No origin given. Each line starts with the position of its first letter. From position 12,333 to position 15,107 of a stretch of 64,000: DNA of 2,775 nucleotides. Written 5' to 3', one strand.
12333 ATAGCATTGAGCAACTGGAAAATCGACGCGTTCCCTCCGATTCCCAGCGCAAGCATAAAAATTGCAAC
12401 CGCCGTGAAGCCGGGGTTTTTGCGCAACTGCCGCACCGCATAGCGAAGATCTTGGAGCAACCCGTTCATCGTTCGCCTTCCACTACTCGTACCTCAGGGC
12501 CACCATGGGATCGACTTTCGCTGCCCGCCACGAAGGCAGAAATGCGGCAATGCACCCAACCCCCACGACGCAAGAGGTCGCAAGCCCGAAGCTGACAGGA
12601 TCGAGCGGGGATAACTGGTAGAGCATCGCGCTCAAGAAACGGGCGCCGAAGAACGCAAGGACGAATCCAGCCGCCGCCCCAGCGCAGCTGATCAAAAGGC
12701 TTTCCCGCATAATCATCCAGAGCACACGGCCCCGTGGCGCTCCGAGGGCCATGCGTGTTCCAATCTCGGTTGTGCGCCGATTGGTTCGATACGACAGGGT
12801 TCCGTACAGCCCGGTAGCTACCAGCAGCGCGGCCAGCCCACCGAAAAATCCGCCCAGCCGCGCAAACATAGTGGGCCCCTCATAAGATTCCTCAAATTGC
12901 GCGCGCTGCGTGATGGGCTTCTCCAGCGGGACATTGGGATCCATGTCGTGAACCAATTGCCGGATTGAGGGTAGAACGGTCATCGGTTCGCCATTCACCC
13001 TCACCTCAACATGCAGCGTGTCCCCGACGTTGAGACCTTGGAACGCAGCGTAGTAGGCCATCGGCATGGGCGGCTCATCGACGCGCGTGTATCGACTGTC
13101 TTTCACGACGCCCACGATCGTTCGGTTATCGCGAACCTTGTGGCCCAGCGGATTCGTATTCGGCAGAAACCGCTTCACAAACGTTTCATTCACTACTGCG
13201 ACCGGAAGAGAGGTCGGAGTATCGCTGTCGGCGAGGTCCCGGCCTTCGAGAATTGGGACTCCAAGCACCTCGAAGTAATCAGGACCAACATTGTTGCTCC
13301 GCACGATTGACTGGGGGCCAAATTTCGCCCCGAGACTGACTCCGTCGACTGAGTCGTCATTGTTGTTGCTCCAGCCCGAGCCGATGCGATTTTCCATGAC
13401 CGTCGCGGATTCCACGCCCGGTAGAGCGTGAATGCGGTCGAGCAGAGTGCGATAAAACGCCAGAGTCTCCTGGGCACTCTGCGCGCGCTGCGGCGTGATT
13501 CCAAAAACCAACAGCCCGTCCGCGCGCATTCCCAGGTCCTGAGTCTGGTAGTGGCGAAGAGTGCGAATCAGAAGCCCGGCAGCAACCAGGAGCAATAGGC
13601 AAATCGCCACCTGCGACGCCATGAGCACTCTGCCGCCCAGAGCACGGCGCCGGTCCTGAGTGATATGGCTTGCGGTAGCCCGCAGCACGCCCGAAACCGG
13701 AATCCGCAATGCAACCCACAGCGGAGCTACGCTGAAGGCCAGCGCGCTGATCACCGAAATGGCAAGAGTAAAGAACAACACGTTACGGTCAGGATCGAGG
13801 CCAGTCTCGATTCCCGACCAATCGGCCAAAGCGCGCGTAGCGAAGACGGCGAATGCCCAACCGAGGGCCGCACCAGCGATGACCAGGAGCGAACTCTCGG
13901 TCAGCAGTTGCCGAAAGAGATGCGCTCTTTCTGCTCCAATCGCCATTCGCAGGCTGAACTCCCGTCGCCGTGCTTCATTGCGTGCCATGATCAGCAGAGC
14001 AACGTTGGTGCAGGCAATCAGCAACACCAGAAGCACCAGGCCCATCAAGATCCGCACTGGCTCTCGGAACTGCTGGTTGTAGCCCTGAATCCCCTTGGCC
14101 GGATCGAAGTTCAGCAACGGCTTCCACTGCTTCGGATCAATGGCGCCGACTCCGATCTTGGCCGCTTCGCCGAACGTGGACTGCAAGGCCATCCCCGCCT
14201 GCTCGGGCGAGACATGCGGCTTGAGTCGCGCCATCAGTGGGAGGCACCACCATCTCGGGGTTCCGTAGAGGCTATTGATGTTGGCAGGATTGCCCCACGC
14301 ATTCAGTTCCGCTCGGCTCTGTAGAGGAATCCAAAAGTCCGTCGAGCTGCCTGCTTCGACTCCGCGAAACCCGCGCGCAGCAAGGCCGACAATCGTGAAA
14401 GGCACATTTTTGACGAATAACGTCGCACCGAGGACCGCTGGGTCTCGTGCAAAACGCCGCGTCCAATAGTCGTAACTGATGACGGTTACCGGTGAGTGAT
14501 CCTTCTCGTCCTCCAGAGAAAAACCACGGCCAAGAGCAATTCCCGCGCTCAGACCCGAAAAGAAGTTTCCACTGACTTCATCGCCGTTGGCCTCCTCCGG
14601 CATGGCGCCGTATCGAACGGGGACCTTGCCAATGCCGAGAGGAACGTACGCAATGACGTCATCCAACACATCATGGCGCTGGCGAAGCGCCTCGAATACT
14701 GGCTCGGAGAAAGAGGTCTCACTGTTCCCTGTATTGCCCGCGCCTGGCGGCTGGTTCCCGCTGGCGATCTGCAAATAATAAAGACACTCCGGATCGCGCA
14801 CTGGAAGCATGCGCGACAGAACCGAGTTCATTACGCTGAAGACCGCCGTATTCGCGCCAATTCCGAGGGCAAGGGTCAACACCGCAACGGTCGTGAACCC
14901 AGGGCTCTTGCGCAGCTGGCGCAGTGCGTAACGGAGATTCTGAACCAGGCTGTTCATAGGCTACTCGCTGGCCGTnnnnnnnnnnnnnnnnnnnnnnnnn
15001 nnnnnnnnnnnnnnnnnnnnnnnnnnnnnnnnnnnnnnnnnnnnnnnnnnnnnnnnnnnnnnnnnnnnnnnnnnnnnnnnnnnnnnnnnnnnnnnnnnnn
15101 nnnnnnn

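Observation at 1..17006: Seven tandem 'orphan' ADOP permeases that are not orphan: one adaptor, one ATPase, at least seven double-FtsX permeases in a single operon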

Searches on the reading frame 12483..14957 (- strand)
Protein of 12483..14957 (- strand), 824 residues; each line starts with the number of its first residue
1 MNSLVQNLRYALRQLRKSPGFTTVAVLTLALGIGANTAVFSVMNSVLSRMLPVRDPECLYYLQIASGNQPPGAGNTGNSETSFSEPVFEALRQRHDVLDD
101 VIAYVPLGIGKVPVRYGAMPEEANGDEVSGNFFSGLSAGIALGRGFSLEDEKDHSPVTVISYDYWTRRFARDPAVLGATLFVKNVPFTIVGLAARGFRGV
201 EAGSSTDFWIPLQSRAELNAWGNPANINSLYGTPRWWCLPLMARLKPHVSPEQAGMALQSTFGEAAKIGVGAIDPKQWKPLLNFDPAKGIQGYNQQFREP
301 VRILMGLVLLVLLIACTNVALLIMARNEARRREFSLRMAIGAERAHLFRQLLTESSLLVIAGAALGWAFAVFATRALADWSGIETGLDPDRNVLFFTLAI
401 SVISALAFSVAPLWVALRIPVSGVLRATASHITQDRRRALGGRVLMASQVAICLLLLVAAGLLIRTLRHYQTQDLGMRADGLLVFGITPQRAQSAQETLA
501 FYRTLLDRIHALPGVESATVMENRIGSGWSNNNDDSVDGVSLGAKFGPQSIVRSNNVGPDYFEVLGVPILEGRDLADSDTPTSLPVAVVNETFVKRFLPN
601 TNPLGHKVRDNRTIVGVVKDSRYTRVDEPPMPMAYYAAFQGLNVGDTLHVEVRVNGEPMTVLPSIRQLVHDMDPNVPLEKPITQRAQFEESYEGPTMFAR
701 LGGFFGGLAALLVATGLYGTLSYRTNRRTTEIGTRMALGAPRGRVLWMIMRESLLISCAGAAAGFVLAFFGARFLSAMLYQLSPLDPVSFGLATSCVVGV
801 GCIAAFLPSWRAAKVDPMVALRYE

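Call 4: search_protein_families(library=pfam, proteins=[window:12483-14957:-])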
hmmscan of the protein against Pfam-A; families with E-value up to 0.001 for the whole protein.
window:12483-14957:- (824 aa): 2 families
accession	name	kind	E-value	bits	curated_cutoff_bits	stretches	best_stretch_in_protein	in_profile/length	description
PF12704.14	MacB_PCD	-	1.6e-39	136.8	27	2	22-259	1-205/207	MacB-like periplasmic core domain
PF02687.27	FtsX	-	1.7e-26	93.1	25.5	2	704-817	2-120/120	FtsX-like permease C-terminal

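Call 5: search_protein_families(library=ncbifam, proteins=[window:12483-14957:-])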
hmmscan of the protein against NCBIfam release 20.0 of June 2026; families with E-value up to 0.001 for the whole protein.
window:12483-14957:- (824 aa): 3 families
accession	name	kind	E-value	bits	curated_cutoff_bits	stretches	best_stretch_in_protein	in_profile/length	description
TIGR03434.1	ADOP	subfamily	2e-242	806.8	622.3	1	4-824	1-803/803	ADOP family duplicated permease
NF007826.0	PRK10535.1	equivalog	1.2e-23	83.2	966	3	726-822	549-646/648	macrolide ABC transporter ATP-binding protein/permease MacB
TIGR02212.1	lolCE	equivalog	3.3e-06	26.3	362.45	0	766-824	349-411/411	lipoprotein-releasing ABC transporter permease subunit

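Call 29: search_solved_structures(query=window:12483-14957:-, max_evalue=0.001)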
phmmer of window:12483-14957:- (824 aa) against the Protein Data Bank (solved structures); distinct sequences matched with E-value up to 0.001: 6.
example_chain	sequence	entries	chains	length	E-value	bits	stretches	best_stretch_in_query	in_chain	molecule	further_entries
5lil_A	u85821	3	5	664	3e-15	58.5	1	555-823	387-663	Macrolide export ATP-binding/permease protein MacB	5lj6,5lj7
5nik_J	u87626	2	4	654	4e-11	44.9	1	714-822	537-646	Macrolide export ATP-binding/permease protein MacB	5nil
5xu1_M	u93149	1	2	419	8.7e-11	43.7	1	686-824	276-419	ABC transporter permeae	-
5gko_A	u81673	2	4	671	9.5e-11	43.6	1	554-822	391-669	Macrolide export ATP-binding/permease protein MacB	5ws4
3ftj_A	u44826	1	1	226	2.2e-05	25.9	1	552-622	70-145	Macrolide export ATP-binding/permease protein macB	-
9o9x_C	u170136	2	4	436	3.3e-05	25.3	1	697-776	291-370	ABC transporter permease YtrF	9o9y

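Call 51: find_homologous_proteins(query=A1, max_evalue=1e-30)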
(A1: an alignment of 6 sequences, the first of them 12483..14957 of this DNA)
Query A1 (6 sequences) (824 aa, profile of the alignment): 7994 proteins with E <= 1e-30 among 8000 candidates; the best 120 are listed.
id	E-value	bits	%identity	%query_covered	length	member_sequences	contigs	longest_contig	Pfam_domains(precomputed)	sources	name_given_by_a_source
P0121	0.0e+0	1138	99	100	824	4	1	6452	PF02687.28,PF12704.15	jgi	jgi:predicted permease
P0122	0.0e+0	1100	94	100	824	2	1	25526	PF02687.28,PF12704.15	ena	-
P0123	0.0e+0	1097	93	100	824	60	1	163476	PF02687.28,PF12704.15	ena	-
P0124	0.0e+0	1096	93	100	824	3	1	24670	PF02687.28,PF12704.15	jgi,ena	-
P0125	0.0e+0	1064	-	-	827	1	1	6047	PF02687.28,PF12704.15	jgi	jgi:predicted permease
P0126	0.0e+0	1054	83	100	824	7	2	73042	PF02687.28,PF12704.15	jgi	jgi:predicted permease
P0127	0.0e+0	1052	84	100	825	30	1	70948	PF02687.28,PF12704.15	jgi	-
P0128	0.0e+0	1049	83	100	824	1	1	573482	PF02687.28,PF12704.15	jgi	jgi:predicted permease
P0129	0.0e+0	1046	85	100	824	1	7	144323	PF02687.28,PF12704.15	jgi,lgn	-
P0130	0.0e+0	1043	-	-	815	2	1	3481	PF02687.28,PF12704.15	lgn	-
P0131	0.0e+0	1040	83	100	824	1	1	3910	PF02687.28,PF12704.15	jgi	jgi:predicted permease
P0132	0.0e+0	1038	81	100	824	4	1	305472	PF02687.28,PF12704.15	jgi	jgi:predicted permease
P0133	0.0e+0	1037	-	-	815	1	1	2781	PF02687.28,PF12704.15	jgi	jgi:putative ABC transport system permease protein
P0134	0.0e+0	1034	81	100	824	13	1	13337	PF02687.28,PF12704.15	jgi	jgi:predicted permease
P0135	0.0e+0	1034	79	100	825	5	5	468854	PF02687.28,PF12704.15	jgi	jgi:predicted permease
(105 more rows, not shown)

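Call 62: predict_structure(alignment_id=A2)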
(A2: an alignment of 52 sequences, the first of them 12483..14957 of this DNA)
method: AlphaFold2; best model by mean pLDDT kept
length: 824 residues; sequences in the alignment: 52
mean_pLDDT: 82.0   pTM: 0.74
mean pLDDT of the five models: 82.0, 77.2, 77.2, 75.0, 72.3
residues with pLDDT >= 90: 224; 70-90: 484; 50-70: 100; < 50: 16
segments of 3 or more residues with pLDDT < 50: 74-76, 426-437
pLDDT, mean of each block of 10 residues (from residue 1): 76 81 85 83 73 85 68 55 84 91 81 81 89 91 93 92 90 91 90 87 77 74 53 65 90 88 78 61 77 65 83 87 78 74 79 85 87 75 58 81 81 69 51 50 83 93 91 90 88 87 94 93 81 80 77 89 96 93 93 92 90 95 87 92 83 91 91 83 89 81 85 84 75 77 81 85 91 84 88 90 85 75 61
secondary structure, 60 per line:
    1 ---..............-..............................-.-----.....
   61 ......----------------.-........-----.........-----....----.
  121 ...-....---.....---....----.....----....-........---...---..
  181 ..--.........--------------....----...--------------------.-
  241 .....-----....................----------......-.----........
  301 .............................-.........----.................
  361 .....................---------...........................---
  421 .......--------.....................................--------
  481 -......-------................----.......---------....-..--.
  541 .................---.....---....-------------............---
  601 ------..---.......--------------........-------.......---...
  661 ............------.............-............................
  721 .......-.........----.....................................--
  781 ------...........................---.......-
elements in order (helices of 4 or more, strands of 3 or more residues): H4-17 H19-48 E59-66 H85-92 E98-106 E112-115 E120-123 E125-128 H132-136 E140-143 H148-152 E157-160 H162-169 E179-182 E185-193 E208-211 E241-245 H251-270 E281-286 H293-329 H331-339 H344-381 H391-417 H421-427 H436-472 E482-487 H495-510 E515-521 E531-534 H542-550 E551-557 H561-565 E569-572 E586-590 H591-597 E612-618 E633-637 E648-654 H658-672 E679-683 H684-691 H693-727 H729-737 H742-778 H787-813 H817-823

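Call 65: fold_search(model_id=the predicted structure, library=pdb)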
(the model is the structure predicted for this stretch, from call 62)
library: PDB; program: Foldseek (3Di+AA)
matches with E <= 10: 329; with E <= 0.001: 204
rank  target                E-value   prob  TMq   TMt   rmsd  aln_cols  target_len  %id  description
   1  9ge6_A                3.3e-18  1.00  0.42  0.43  13.0       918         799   12  Structure of E. coli YbbAP (released 2025-05-28)
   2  9ge7_A                1.6e-17  1.00  0.36  0.37  14.4       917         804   13  Structure of E. coli YbbAP with bound ATP analogue (released 2025-05-28)
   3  5gko_A                1.6e-13  1.00  0.33  0.40   6.6       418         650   17  Crystal structure of tripartite-type ABC transporter, MacB from Acinetobacter baumannii (released 2017-11-15)
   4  5lil_A                4.7e-13  1.00  0.22  0.28  23.0       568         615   16  Structure of Aggregatibacter actinomycetemcomitans MacB bound to ATPyS (P21) (released 2017-11-15)
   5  5xu1_M                1.2e-12  1.00  0.30  0.52   7.9       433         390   17  Structure of a non-canonical ABC transporter from Streptococcus pneumoniae R6 (released 2018-01-24)
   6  5nik_J                3.0e-12  1.00  0.27  0.34   9.4       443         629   17  Structure of the MacAB-TolC ABC-type tripartite multidrug efflux pump (released 2017-05-24)
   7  5lj6                  7.3e-12  1.00  0.23  0.28  22.8       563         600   16  Structure of Aggregatibacter actinomycetemcomitans MacB bound to ATPyS (P6522) (released 2017-11-15)
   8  5lj7_B                7.6e-12  1.00  0.21  0.26  22.6       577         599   14  Structure of Aggregatibacter actinomycetemcomitans MacB bound to ATP (P21) (released 2017-11-15)
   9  5lil_B                1.1e-11  1.00  0.21  0.26  22.7       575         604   15  Structure of Aggregatibacter actinomycetemcomitans MacB bound to ATPyS (P21) (released 2017-11-15)
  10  5lj7_A                3.3e-11  1.00  0.22  0.28  23.0       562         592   15  Structure of Aggregatibacter actinomycetemcomitans MacB bound to ATP (P21) (released 2017-11-15)
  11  5xu1_S                6.7e-11  1.00  0.28  0.49   8.5       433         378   17  Structure of a non-canonical ABC transporter from Streptococcus pneumoniae R6 (released 2018-01-24)
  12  9rld_E                2.7e-09  1.00  0.27  0.44  11.2       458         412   12  LolCDE complex with Lpp lipoprotein (released 2026-01-21)
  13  9rlc_E                2.8e-09  1.00  0.27  0.44  11.2       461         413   12  LolCDE complex with Lpp lipoprotein (released 2026-01-21)
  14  8s5g_A                1.2e-08  1.00  0.30  0.36  13.0       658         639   12  BceABS nucleotide-free state (released 2025-09-03)
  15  9o9x_C                1.6e-08  1.00  0.25  0.40  11.3       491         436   15  ytrEF nucleotide-free conformation (released 2025-10-15)
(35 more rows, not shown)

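Call 98: search_protein_representatives(protein=window:12483-14957:-)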
Query: 824 residues. Proteins with E-value up to 0.001 (for the whole library): 244550; up to 1e-10: 129397; up to 1e-30: 48383. The best 150 are listed.
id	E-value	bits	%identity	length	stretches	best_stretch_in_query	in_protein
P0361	0.0e+00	1023.2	58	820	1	1-824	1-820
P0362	2.1e-246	836.3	50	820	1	4-824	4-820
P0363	7.1e-233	791.5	49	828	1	1-824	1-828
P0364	2.4e-229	779.9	48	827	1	4-824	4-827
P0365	1.8e-228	777.0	50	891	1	3-824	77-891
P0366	4.2e-227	772.5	47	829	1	7-823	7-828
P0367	5.1e-226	768.9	49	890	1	3-824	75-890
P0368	1.4e-214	731.0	46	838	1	5-823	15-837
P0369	6.1e-209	712.4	53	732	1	4-651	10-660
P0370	2.0e-187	641.2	48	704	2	26-567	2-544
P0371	5.6e-184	629.8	47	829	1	6-824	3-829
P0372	1.1e-180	619.0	39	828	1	1-822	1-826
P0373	2.4e-170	584.7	46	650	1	177-824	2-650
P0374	2.8e-167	574.6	41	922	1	4-824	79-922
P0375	4.5e-166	570.6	40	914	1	1-824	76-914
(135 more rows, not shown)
